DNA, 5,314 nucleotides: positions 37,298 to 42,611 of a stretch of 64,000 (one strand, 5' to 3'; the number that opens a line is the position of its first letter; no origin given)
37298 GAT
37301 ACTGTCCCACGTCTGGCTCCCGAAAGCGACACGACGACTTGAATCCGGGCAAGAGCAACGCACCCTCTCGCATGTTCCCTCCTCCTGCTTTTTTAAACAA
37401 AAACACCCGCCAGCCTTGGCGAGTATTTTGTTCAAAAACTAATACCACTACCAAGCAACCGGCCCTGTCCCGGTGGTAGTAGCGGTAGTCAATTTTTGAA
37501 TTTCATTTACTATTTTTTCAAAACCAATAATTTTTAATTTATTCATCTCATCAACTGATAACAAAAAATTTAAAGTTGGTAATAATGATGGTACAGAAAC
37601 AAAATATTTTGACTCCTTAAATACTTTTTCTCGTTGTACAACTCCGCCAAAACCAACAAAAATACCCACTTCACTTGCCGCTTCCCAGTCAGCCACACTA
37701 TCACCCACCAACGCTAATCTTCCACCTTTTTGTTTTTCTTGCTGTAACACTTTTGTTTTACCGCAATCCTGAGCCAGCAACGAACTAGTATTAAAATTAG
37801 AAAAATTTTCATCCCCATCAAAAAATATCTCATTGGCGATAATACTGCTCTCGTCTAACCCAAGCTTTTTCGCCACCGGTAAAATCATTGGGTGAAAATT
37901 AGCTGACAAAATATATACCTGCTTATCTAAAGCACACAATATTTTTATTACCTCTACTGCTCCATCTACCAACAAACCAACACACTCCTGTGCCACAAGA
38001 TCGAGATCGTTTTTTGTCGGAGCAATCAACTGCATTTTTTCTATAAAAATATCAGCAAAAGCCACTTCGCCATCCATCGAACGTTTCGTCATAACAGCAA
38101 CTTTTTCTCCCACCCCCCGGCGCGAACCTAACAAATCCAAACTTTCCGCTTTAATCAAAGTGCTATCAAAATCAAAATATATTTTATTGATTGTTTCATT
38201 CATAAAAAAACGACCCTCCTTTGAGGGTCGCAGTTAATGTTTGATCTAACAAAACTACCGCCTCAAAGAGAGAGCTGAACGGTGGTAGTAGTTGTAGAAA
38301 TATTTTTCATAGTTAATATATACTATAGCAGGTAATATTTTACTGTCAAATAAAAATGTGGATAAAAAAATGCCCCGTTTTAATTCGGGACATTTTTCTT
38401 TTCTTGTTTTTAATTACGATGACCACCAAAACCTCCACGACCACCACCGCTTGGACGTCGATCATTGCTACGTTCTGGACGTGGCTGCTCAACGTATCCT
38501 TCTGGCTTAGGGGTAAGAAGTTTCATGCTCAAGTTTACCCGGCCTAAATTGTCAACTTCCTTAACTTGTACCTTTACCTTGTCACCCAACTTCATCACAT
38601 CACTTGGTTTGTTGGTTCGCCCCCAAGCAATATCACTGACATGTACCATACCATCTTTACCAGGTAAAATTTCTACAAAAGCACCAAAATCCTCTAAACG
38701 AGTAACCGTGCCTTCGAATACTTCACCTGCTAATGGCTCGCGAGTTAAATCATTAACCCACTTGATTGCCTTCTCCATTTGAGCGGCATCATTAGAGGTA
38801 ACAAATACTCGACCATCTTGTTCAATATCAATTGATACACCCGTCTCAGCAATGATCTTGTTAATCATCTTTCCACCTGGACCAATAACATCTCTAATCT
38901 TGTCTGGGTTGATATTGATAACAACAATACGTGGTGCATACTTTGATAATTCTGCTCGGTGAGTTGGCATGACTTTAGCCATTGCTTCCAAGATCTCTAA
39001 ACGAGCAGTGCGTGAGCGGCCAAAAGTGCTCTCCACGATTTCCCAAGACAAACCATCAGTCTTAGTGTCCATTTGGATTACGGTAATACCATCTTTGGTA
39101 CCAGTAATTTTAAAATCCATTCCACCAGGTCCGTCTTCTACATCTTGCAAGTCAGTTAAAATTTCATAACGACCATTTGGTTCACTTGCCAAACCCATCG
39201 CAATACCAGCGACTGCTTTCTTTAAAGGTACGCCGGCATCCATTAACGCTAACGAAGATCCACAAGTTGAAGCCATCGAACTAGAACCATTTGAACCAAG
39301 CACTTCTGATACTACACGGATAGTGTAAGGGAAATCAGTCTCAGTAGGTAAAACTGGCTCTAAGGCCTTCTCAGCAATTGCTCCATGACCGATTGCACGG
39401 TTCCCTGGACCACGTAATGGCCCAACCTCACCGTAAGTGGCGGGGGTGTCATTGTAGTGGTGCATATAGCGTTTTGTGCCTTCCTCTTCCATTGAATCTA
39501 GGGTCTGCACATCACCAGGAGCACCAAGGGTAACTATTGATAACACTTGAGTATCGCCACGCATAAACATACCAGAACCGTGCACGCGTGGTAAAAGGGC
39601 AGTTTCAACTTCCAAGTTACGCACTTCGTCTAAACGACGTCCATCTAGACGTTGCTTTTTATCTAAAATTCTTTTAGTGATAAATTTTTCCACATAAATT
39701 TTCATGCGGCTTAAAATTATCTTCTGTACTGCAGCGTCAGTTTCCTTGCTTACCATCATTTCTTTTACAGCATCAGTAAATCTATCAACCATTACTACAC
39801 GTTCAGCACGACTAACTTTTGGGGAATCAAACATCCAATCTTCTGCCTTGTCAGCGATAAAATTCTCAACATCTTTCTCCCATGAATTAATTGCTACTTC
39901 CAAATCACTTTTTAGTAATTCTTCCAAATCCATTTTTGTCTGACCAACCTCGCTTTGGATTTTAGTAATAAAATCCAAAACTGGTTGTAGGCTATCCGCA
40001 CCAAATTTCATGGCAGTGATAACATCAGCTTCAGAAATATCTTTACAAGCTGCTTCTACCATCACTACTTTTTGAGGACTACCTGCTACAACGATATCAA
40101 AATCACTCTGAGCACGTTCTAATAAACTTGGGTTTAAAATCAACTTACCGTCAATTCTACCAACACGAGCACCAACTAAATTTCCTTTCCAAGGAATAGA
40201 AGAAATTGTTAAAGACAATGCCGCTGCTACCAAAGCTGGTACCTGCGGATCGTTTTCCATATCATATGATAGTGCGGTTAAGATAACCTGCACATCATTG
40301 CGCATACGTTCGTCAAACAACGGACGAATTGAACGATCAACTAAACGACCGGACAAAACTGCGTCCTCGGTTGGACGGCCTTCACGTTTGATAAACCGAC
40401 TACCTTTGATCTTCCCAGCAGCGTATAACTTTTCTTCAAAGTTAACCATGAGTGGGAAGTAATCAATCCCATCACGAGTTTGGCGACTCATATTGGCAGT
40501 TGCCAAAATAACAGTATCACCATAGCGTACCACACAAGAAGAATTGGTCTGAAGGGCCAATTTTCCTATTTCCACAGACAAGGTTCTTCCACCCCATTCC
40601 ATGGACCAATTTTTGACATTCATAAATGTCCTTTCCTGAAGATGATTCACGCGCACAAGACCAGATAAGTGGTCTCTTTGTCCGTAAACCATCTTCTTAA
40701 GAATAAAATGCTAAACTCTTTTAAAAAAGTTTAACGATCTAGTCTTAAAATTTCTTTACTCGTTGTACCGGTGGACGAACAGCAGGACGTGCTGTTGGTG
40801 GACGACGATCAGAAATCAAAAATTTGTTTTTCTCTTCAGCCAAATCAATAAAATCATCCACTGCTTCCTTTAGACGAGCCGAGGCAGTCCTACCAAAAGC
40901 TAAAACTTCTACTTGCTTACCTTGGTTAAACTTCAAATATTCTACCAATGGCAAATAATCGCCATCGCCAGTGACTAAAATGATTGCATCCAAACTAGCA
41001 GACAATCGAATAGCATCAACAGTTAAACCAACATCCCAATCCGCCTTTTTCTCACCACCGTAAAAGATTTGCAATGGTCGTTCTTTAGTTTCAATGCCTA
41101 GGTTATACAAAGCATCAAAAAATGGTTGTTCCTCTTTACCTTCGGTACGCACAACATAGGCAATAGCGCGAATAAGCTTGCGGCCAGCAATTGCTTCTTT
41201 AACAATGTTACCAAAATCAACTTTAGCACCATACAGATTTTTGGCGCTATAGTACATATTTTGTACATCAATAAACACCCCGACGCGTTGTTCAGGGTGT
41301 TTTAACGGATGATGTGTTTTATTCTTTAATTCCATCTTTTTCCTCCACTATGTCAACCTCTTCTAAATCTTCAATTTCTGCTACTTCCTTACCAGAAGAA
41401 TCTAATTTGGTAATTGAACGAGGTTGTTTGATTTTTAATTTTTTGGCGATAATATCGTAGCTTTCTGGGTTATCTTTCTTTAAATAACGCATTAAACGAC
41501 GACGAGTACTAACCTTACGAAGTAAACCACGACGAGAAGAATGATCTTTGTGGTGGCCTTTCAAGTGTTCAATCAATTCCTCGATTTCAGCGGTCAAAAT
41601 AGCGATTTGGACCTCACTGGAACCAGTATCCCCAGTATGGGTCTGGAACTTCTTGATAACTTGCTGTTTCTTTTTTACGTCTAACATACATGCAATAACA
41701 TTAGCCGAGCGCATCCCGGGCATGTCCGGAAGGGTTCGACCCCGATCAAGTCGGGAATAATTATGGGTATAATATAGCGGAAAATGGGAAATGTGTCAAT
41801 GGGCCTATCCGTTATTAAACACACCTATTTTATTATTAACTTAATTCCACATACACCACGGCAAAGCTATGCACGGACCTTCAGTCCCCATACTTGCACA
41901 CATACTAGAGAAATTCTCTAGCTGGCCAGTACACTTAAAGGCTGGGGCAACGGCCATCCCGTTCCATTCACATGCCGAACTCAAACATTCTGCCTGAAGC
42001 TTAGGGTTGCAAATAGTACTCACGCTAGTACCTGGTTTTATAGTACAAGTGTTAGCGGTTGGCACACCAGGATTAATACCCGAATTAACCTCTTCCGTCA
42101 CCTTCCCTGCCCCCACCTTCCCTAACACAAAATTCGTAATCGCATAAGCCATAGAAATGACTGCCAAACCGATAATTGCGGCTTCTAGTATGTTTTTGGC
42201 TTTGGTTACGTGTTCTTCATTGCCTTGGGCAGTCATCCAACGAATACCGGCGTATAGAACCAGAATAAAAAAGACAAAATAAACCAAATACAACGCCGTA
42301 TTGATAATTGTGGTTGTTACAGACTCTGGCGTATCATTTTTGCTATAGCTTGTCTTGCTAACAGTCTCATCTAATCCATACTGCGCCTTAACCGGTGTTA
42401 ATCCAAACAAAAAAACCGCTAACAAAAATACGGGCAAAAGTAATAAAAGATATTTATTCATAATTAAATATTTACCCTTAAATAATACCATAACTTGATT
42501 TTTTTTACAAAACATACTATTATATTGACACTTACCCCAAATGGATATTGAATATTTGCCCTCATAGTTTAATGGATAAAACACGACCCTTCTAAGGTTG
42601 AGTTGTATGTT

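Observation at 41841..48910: Tandem array of nine paralogous secreted VirB2/TrbC-like two-helix proteins with hypervariable Cys-rich domains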

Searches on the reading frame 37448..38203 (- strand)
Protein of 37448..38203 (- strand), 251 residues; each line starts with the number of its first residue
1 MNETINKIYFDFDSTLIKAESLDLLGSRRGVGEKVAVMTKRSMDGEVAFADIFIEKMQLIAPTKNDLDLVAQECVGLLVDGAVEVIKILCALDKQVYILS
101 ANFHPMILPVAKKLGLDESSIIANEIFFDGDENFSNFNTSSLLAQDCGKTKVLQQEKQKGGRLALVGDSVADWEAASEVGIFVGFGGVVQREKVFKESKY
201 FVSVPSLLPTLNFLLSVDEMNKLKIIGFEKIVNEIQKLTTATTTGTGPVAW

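Call 12: search_protein_families(library=pfam, proteins=[window:37448-38203:-], max_evalue=0.001)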
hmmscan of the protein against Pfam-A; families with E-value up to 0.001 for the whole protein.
window:37448-38203:- (251 aa): 2 families
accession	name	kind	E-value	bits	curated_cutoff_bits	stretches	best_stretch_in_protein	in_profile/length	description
PF12710.13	HAD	-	2e-10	41.8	27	1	9-176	2-188/189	haloacid dehalogenase-like hydrolase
PF00702.32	Hydrolase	-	1e-09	39.5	26.4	1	9-180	5-191/191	haloacid dehalogenase-like hydrolase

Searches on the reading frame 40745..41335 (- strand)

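Call 12: search_protein_families(library=pfam, proteins=[window:40745-41335:-], max_evalue=0.001)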
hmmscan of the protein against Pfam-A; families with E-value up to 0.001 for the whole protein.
window:40745-41335:- (196 aa): 1 family
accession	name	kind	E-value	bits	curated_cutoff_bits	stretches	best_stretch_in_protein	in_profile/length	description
PF01936.24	NYN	-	9.8e-34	117.4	24.2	1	17-165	1-144/145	NYN domain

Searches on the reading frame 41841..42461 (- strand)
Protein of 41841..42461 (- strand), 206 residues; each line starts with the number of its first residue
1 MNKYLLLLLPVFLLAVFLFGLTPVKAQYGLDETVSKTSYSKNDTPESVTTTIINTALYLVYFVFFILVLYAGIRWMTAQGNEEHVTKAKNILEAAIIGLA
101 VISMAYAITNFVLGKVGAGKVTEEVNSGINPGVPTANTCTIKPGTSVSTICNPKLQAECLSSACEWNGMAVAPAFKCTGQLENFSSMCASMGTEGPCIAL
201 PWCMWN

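Call 4: search_protein_families(library=pfam, proteins=[window:41841-42461:-], max_evalue=1)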
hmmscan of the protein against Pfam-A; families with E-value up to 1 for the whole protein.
window:41841-42461:- (206 aa): 4 families
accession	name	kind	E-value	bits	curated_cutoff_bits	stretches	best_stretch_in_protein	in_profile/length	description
PF18895.5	T4SS_pilin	-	6.8e-08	32.9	26.6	1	50-112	6-71/71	Type IV secretion system pilin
PF10322.15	7TM_GPCR_Sru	-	0.0012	18.7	26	1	36-112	89-165/305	Serpentine type 7TM GPCR chemoreceptor Sru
PF06664.17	WLS-like_TM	-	0.007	16.2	28.3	1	50-106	74-130/247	Wntless-like, transmembrane domain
PF08016.18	PKD_channel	-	0.019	14.8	22.4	1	56-115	12-70/225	Polycystin cation channel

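Call 47: search_protein_families(library=ncbifam, proteins=[window:41841-42461:-], max_evalue=0.1)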
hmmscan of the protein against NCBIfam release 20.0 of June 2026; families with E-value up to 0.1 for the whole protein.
window:41841-42461:- (206 aa): 2 families
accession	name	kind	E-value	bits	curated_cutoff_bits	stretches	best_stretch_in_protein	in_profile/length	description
NF045849.1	ICE_MMCAP2_0565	equivalog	0.00014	21.5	40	1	47-115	11-79/80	Mbov_0395 family pilin-like conjugal transfer protein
TIGR00796.1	livcs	equivalog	0.0017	17.5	243.4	1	8-123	139-245/405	branched-chain amino acid transport system II carrier protein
